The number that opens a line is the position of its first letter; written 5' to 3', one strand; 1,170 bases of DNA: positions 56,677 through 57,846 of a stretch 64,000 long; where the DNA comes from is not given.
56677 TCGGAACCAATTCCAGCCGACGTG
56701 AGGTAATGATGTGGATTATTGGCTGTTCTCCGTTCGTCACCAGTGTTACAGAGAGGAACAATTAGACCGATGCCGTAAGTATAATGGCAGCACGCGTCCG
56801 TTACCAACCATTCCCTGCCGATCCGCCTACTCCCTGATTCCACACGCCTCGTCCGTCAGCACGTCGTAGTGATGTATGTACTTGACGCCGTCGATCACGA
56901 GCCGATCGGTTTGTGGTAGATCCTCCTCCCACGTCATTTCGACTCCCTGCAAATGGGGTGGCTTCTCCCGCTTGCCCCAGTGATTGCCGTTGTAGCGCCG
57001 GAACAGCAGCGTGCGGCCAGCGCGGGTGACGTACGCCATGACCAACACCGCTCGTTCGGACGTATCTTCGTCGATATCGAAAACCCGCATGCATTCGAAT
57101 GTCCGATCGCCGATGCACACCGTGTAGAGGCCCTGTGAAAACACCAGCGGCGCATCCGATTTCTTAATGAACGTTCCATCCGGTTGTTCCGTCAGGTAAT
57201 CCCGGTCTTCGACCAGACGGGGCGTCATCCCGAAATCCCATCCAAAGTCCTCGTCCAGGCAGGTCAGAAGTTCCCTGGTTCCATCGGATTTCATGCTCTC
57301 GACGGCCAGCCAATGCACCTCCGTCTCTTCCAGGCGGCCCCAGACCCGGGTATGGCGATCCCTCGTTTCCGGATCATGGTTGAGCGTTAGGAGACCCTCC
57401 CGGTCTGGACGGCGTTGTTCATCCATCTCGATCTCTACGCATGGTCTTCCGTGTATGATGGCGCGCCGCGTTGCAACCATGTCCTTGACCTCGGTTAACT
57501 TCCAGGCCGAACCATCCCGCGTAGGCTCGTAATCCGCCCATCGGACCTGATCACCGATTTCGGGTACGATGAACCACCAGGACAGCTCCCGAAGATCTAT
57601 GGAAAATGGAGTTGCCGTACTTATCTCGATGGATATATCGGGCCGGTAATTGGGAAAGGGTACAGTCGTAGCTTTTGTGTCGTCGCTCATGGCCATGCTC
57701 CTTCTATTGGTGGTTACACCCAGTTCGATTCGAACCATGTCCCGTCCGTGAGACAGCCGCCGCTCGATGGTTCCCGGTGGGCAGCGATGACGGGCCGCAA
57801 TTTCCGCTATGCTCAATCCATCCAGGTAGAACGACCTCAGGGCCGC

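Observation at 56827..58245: ECF sigma factor with a ~280-aa soluble C-terminal extension of unknown fold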

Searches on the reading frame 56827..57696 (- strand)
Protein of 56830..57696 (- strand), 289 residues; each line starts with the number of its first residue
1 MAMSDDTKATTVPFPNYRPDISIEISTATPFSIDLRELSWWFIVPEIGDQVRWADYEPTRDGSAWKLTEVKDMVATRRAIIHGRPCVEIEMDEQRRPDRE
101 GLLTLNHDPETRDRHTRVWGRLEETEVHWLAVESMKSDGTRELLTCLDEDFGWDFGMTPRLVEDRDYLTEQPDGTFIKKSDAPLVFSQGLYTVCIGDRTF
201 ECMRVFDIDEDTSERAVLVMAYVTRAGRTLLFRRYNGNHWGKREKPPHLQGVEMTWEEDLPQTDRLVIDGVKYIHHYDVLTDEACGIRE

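Call 5: find_homologous_proteins(query=window:56830-57696:-, max_evalue=0.001)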
Query seq(289 aa) (289 aa): 166 proteins with E <= 0.001 among 709 candidates; the best 120 are listed.
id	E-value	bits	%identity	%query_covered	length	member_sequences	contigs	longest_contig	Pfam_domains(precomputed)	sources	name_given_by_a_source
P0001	1.5e-181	620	95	96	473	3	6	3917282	PF07638.18,PF04545.23,PF04542.21,PF08281.19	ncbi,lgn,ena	-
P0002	8.8e-178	608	92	96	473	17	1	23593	PF07638.18,PF04545.23,PF04542.21,PF08281.19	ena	-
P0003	2.5e-164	564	84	100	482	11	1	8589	PF07638.18,PF04545.23,PF04542.21,PF08281.19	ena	-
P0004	2.8e-163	560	83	100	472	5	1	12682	PF07638.18,PF04545.23,PF04542.21,PF08281.19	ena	-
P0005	6.5e-162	556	84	100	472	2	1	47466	PF07638.18,PF04545.23,PF04542.21,PF08281.19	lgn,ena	-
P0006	5.2e-159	546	82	100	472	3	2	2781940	PF07638.18,PF04545.23,PF04542.21,PF08281.19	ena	-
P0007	1.5e-156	538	81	100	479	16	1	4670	PF07638.18,PF04542.21,PF08281.19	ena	-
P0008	2.0e-152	524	79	100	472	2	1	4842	PF07638.18,PF04545.23,PF04542.21,PF08281.19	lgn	-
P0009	3.7e-151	520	78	99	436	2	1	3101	PF04545.23,PF04542.21,PF08281.19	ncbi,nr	ncbi:MAG: RNA polymerase sigma factor, partial [Gemmatimonadetes bacterium]|nr:RNA polymerase sigma 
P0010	8.3e-151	519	78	99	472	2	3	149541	PF07638.18,PF04545.23,PF04542.21,PF08281.19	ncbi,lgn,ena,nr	ncbi:MAG: RNA polymerase sigma factor [Gemmatimonadetes bacterium]|nr:RNA polymerase sigma factor [G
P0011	7.5e-150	516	77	99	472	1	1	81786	PF07638.18,PF04545.23,PF04542.21,PF08281.19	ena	-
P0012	1.7e-149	515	77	99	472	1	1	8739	PF07638.18,PF04545.23,PF04542.21,PF08281.19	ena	-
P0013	4.6e-149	513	77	99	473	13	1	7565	PF07638.18,PF04545.23,PF04542.21,PF08281.19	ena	-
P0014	5.9e-149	513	77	99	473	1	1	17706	PF07638.18,PF04545.23,PF04542.21,PF08281.19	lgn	-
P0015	1.4e-148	512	77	99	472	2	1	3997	PF07638.18,PF04545.23,PF04542.21,PF08281.19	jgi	-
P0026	8.1e-145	499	74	99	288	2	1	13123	-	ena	-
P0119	4.4e-74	267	45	99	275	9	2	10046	-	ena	-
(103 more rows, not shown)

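Call 10: find_encoding_contigs(protein=P0026, flank=4000, max_places=3)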
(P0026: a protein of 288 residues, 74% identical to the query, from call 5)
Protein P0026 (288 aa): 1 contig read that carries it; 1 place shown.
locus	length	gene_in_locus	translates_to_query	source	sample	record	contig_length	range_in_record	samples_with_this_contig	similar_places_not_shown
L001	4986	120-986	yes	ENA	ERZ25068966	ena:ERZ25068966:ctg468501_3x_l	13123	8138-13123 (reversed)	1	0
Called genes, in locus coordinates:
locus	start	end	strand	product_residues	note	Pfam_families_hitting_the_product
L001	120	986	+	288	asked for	-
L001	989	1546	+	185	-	PF00300:His_Phos_1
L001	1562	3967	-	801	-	PF12704:MacB_PCD, PF02687:FtsX, PF12704:MacB_PCD (weak), PF02687:FtsX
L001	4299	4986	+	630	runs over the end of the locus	-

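Call 11: find_encoding_contigs(protein=P0119, flank=4000, max_places=3)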
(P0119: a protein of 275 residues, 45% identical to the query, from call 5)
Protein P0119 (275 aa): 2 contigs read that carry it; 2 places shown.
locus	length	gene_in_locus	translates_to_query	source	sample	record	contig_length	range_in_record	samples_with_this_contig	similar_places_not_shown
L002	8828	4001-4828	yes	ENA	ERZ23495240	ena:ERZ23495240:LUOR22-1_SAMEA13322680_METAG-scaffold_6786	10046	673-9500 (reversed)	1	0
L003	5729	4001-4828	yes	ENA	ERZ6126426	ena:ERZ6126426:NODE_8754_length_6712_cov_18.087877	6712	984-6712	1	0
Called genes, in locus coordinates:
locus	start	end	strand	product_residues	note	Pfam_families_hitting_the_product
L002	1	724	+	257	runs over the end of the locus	PF08843:AbiEii (weak)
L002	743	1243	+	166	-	-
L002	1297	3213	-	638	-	PF02728:Cu_amine_oxidN3, PF01179:Cu_amine_oxid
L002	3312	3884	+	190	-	PF04542:Sigma70_r2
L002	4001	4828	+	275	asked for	-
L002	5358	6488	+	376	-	PF01425:Amidase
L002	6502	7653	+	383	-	PF02771:Acyl-CoA_dh_N (weak), PF08028:Acyl-CoA_dh_2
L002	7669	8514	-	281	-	PF12911:OppC_N (weak), PF00528:BPD_transp_1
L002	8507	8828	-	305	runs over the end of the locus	PF19300:BPD_transp_1_N, PF00528:BPD_transp_1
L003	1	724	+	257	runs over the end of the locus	PF08843:AbiEii (weak)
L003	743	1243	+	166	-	-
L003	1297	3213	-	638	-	PF02728:Cu_amine_oxidN3, PF01179:Cu_amine_oxid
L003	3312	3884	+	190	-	PF04542:Sigma70_r2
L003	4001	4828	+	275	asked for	-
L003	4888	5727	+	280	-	?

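Call 20: find_related_loci(query=A2, collection=genome_contigs, flank=6000)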
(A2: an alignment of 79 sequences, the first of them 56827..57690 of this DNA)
Query A2 (287 aa) in genome_contigs; peptide patterns used: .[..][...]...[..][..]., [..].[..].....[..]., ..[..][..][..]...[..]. (x = any residue, [..] = any of these).
117 stretches matched a pattern; 96 encode a relative of the query (tblastn E <= 1e-3); the best 80 are kept; 79 distinct loci.
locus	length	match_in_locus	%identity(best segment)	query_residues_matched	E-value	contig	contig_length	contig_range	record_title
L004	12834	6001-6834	95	10-287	1e-179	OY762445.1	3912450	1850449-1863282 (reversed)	MAG: bacterium isolate 4d88f91b-64ba-49ef-9c7d-4906d56127d1 genome assembly, chromosome: 1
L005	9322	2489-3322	94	10-287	6e-178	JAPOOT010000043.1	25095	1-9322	MAG: Gemmatimonadetes bacterium isolate APA_bin_41 c_000000464963, whole genome shotgun sequence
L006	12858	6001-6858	86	1-286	2e-168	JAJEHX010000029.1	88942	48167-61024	MAG: Candidatus Latescibacterota bacterium isolate p16x63bins.21 k141_632140, whole genome shotgun sequence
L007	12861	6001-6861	85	1-287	1e-167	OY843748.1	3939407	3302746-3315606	MAG: bacterium isolate 9408d56b-0626-48ff-8cc4-40385ffb9045 genome assembly, chromosome: 1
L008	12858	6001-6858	85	1-286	9e-165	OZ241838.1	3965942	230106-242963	MAG: bacterium isolate 834f4656-8c40-439b-be50-31c876aeaf38 genome assembly, chromosome: 1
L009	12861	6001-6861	81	1-287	3e-157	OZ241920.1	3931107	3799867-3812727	MAG: bacterium isolate c159a2c7-7ae9-43f8-b1c6-a8821b09048b genome assembly, chromosome: 1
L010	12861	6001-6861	79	1-287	6e-154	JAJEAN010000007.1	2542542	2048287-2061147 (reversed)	MAG: Candidatus Latescibacterota bacterium isolate jk18x7bins.54 k141_2599900, whole genome shotgun sequence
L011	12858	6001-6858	78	1-286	1e-152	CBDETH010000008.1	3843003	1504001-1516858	MAG: bacterium isolate a37c322d-fd18-4de0-acdf-9ec38001f2fc genome assembly, contig: contig_8, whole genome shotgun sequ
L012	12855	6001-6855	76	1-285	4e-150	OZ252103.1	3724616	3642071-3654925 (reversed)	MAG: bacterium isolate 8b9b2d7a-c40d-4f90-8ad6-3455a0001c0c genome assembly, chromosome: 1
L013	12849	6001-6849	76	2-285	1e-147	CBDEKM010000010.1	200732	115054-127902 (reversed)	MAG: bacterium isolate fecf1fe2-d5d3-4dbd-a99f-11e0e87e1ef0 genome assembly, contig: contig_10, whole genome shotgun seq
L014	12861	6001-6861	76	1-287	1e-147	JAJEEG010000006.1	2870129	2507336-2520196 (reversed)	MAG: Candidatus Latescibacterota bacterium isolate p16x34bins.14 k141_287726, whole genome shotgun sequence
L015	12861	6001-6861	76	1-287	1e-146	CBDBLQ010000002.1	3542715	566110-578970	MAG: bacterium isolate 7e3eab2d-bf14-4947-a8f9-fc6ddb354d52 genome assembly, contig: contig_2, whole genome shotgun sequ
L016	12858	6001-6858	76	1-286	2e-146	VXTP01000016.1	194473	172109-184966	MAG: Gemmatimonadetes bacterium isolate SB0665_bin_8 NODE_41_length_194473_cov_14.233286, whole genome shotgun sequence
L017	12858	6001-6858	75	1-286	2e-146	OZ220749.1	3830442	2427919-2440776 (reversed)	MAG: bacterium isolate 072a604d-d951-4d4f-bb27-b5f30d89a258 genome assembly, chromosome: 1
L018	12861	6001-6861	75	1-287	2e-145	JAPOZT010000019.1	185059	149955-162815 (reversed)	MAG: Gemmatimonadetes bacterium isolate IRC1_bin_16 NODE_69_length_185059_cov_21.1493, whole genome shotgun sequence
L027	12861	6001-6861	58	1-285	7e-110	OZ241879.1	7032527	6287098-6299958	MAG: Spirochaetia bacterium isolate 33422d00-efb0-4b49-bd16-f937cda21374 genome assembly, chromosome: 1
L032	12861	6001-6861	58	1-285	2e-105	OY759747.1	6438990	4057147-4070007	MAG: Spirochaetia bacterium isolate 029c9a96-c795-42b2-9c0d-59f5314b817a genome assembly, chromosome: 1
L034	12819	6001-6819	55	11-285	2e-100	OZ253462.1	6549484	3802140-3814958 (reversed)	MAG: Candidatus Latescibacterota bacterium isolate 85c596c4-e601-42f5-bc00-22a25924bb3e genome assembly, chromosome: 1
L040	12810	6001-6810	55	12-285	2e-97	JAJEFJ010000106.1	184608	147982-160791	MAG: Candidatus Latescibacterota bacterium isolate p16x43bins.30 k141_804129, whole genome shotgun sequence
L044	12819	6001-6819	52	11-285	2e-96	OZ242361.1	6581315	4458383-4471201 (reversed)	MAG: Candidatus Latescibacterota bacterium isolate c7d3165a-3b70-4ca6-a93c-9a173e2068a1 genome assembly, chromosome: 1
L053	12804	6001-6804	50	12-285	5e-84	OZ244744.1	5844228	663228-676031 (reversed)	MAG: Candidatus Latescibacterota bacterium isolate aa5cf8e5-2ee9-4ccc-9d1f-80a1aaad70af genome assembly, chromosome: 1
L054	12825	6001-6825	48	4-285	1e-83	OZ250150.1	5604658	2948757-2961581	MAG: Candidatus Latescibacterota bacterium isolate 5c13c588-1760-4ea4-89ab-5ccd14670b69 genome assembly, chromosome: 1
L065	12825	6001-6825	46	4-285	3e-77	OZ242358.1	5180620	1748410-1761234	MAG: Candidatus Latescibacterota bacterium isolate bac68e43-bb0c-4055-920f-ab3f04e5d652 genome assembly, chromosome: 1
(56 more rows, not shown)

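Call 25: predict_structure(alignment_id=A2)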
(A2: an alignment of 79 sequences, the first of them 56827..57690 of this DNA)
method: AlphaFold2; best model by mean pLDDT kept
length: 287 residues; sequences in the alignment: 79
mean_pLDDT: 90.1   pTM: 0.88
mean pLDDT of the five models: 90.1, 89.0, 88.4, 87.3, 73.7
residues with pLDDT >= 90: 214; 70-90: 55; 50-70: 11; < 50: 7
segments of 3 or more residues with pLDDT < 50: 1-6
pLDDT, mean of each block of 10 residues (from residue 1): 49 96 95 74 79 95 95 94 94 92 87 92 91 94 88 83 93 94 94 97 90 94 92 95 89 95 96 96 88
secondary structure, 60 per line:
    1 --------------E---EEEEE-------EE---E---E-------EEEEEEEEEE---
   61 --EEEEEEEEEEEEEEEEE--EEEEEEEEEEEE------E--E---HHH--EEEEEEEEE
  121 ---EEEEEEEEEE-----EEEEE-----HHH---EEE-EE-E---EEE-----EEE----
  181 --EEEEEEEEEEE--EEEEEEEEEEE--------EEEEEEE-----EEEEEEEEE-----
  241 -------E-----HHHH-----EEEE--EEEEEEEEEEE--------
elements in order: E19-23 E48-57 E63-79 E82-93 E112-120 E124-133 E139-143 E155-157 E166-168 E174-176 E183-193 E196-206 E215-221 E227-235 H254-257 E263-266 E269-279

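Call 37: fold_search(model_id=the predicted structure, library=pdb)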
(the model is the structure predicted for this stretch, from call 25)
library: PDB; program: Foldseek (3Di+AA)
matches with E <= 10: 692; with E <= 0.001: 1
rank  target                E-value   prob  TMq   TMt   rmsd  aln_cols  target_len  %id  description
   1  3fzx                  8.5e-04  1.00  0.31  0.40  14.7       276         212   13  CRYSTAL STRUCTURE OF A PUTATIVE EXPORTED PROTEIN WITH YMCC-LIKE FOLD (BF2203) FROM BACTEROIDES FRAGILIS NCTC 9343 AT 2.2 (released 2009-02-03)
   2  9tp6_A                8.8e-03  0.85  0.28  0.32  13.0       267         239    8  Structure of LolA3 from Porphyromonas gingivalis (released 2026-02-18)
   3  8up2_C                1.5e-02  0.07  0.10  0.12  17.9       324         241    7  Murine Fab JAR 4 bound to meningococcal Factor H binding protein (released 2024-10-16)
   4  4ki3_B                2.1e-02  0.87  0.27  0.42  12.3       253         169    6  1.70 Angstrom resolution crystal structure of outer-membrane lipoprotein carrier protein (lolA) from Yersinia pestis C (released 2013-05-15)
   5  4e1t                  2.1e-02  0.38  0.23  0.27  18.9       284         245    6  X-ray crystal structure of the transmembrane beta-domain from invasin from Yersinia pseudotuberculosis (released 2012-06-13)
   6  4ki3_K                2.2e-02  0.63  0.24  0.36  13.1       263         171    6  1.70 Angstrom resolution crystal structure of outer-membrane lipoprotein carrier protein (lolA) from Yersinia pestis C (released 2013-05-15)
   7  4ki3_H                2.5e-02  0.85  0.28  0.43  11.8       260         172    6  1.70 Angstrom resolution crystal structure of outer-membrane lipoprotein carrier protein (lolA) from Yersinia pestis C (released 2013-05-15)
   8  4ki3_D                2.8e-02  0.85  0.27  0.40  11.7       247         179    6  1.70 Angstrom resolution crystal structure of outer-membrane lipoprotein carrier protein (lolA) from Yersinia pestis C (released 2013-05-15)
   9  4fvs_E                3.3e-02  0.69  0.28  0.35  12.9       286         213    8  Crystal structure of a putative lipoprotein (BDI_3050) from Parabacteroides distasonis ATCC 8503 at 2.70 A resolution (released 2012-07-25)
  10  4fvs_A                3.3e-02  0.69  0.28  0.36  12.8       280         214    8  Crystal structure of a putative lipoprotein (BDI_3050) from Parabacteroides distasonis ATCC 8503 at 2.70 A resolution (released 2012-07-25)
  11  9tp6_B                4.1e-02  0.51  0.27  0.30  12.3       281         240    8  Structure of LolA3 from Porphyromonas gingivalis (released 2026-02-18)
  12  4ki3_G                4.8e-02  0.80  0.27  0.40  10.4       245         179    6  1.70 Angstrom resolution crystal structure of outer-membrane lipoprotein carrier protein (lolA) from Yersinia pestis C (released 2013-05-15)
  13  3pgr                  4.8e-02  0.08  0.15  0.13  21.0       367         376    5  Asp348Arg mutant of EcFadL (released 2011-05-25)
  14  4ki3_E                5.3e-02  0.41  0.21  0.32  12.7       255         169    6  1.70 Angstrom resolution crystal structure of outer-membrane lipoprotein carrier protein (lolA) from Yersinia pestis C (released 2013-05-15)
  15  3cka_A                5.6e-02  0.05  0.09  0.08  20.8       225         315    6  The crystal structure of OspA mutant (released 2009-03-17)
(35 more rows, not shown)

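Call 42: find_homologous_proteins(query=L053:4562-5383:+, max_evalue=0.001)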
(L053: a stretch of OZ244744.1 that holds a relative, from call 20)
Query L053:4562-5383:+ (273 aa): 144 proteins with E <= 0.001 among 1364 candidates; the best 120 are listed.
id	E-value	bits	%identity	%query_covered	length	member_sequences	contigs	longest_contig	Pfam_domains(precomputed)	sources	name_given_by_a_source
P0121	2.6e-187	639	100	100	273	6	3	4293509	-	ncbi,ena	-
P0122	4.8e-161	553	85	100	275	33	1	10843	-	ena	-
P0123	5.8e-154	529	82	99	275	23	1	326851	-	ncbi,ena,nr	ncbi:MAG: hypothetical protein OXR72_19515 [Gemmatimonadota bacterium]|nr:hypothetical protein [Gemm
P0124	1.3e-153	528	82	100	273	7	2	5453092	-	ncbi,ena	-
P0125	1.6e-152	525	83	97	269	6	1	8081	-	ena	-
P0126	1.0e-135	470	74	97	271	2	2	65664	-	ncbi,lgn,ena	-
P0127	7.2e-123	427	68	95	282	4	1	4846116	-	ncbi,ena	-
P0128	1.3e-118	413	68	95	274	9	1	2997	-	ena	-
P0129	3.3e-116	405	63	97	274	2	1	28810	-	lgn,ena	-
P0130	4.4e-113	395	63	95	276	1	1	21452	-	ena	-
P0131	6.6e-107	375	62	96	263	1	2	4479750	-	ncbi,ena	-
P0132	2.6e-106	373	59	97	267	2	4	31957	-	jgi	jgi:hypothetical protein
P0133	1.9e-104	367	59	97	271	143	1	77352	-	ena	-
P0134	6.9e-104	365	62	96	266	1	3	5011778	-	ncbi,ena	-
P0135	1.2e-103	364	59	94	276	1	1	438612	-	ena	-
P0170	9.9e-101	355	58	95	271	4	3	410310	-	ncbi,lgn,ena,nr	ncbi:MAG: hypothetical protein OXH00_14015 [Candidatus Poribacteria bacterium]|nr:hypothetical prote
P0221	6.4e-84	300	55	94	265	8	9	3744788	-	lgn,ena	-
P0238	1.0e-79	286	53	93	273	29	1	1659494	-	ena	-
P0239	2.1e-79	285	51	93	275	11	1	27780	-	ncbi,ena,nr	ncbi:MAG: hypothetical protein F4Y84_06245 [Caldilineaceae bacterium SB0665_bin_25]|nr:hypothetical 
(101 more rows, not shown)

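Call 45: find_encoding_contigs(protein=P0170, flank=5000, max_places=3)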
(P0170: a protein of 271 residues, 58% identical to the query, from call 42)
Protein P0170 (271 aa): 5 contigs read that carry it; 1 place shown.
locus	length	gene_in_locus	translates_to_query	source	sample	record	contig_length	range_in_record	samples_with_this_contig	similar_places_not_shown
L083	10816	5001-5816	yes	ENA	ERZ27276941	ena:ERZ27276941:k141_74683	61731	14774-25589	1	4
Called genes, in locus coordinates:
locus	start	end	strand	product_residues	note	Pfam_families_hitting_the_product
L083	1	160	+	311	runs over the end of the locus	PF10110:GPDPase_memb (weak)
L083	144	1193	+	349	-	PF10110:GPDPase_memb (faint)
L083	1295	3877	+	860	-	PF05762:VWA_CoxE (faint), PF00092:VWA, PF13519:VWA_2, PF07090:GATase1_like (weak), PF00092:VWA, PF13519:VWA_2, PF13768:VWA_3, PF07090:GATase1_like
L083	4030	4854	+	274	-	PF05721:PhyH (weak)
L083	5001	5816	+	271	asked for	-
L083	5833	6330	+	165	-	PF04677:CwfJ_C_1 (weak), PF11969:DcpS_C, PF01230:HIT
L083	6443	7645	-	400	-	PF02746:MR_MLE_N, PF13378:MR_MLE_C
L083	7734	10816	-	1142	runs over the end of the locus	PF14580:LRR_9 (faint), PF23598:LRR_14 (weak), PF23952:LRR_EndoS (faint), PF12799:LRR_4 (weak), PF13855:LRR_8 (faint), PF12799:LRR_4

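Call 46: find_encoding_contigs(protein=P0239, flank=5000, max_places=2)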
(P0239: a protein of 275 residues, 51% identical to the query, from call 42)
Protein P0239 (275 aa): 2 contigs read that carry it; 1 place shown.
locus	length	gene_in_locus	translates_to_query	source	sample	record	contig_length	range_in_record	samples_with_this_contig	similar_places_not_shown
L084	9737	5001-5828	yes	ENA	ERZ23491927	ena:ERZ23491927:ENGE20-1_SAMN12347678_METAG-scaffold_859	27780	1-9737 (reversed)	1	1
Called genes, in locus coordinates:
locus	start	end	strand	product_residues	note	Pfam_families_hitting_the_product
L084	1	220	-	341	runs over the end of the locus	PF04116:FA_hydroxylase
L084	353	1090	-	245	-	PF00923:TAL_FSA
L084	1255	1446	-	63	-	-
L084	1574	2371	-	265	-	PF05721:PhyH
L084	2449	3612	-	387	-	PF12911:OppC_N, PF00528:BPD_transp_1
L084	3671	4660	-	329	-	PF19300:BPD_transp_1_N, PF00528:BPD_transp_1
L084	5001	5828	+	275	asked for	-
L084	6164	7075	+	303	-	-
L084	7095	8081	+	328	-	PF19300:BPD_transp_1_N, PF00528:BPD_transp_1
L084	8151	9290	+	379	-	PF12911:OppC_N, PF00528:BPD_transp_1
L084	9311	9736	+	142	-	PF00005:ABC_tran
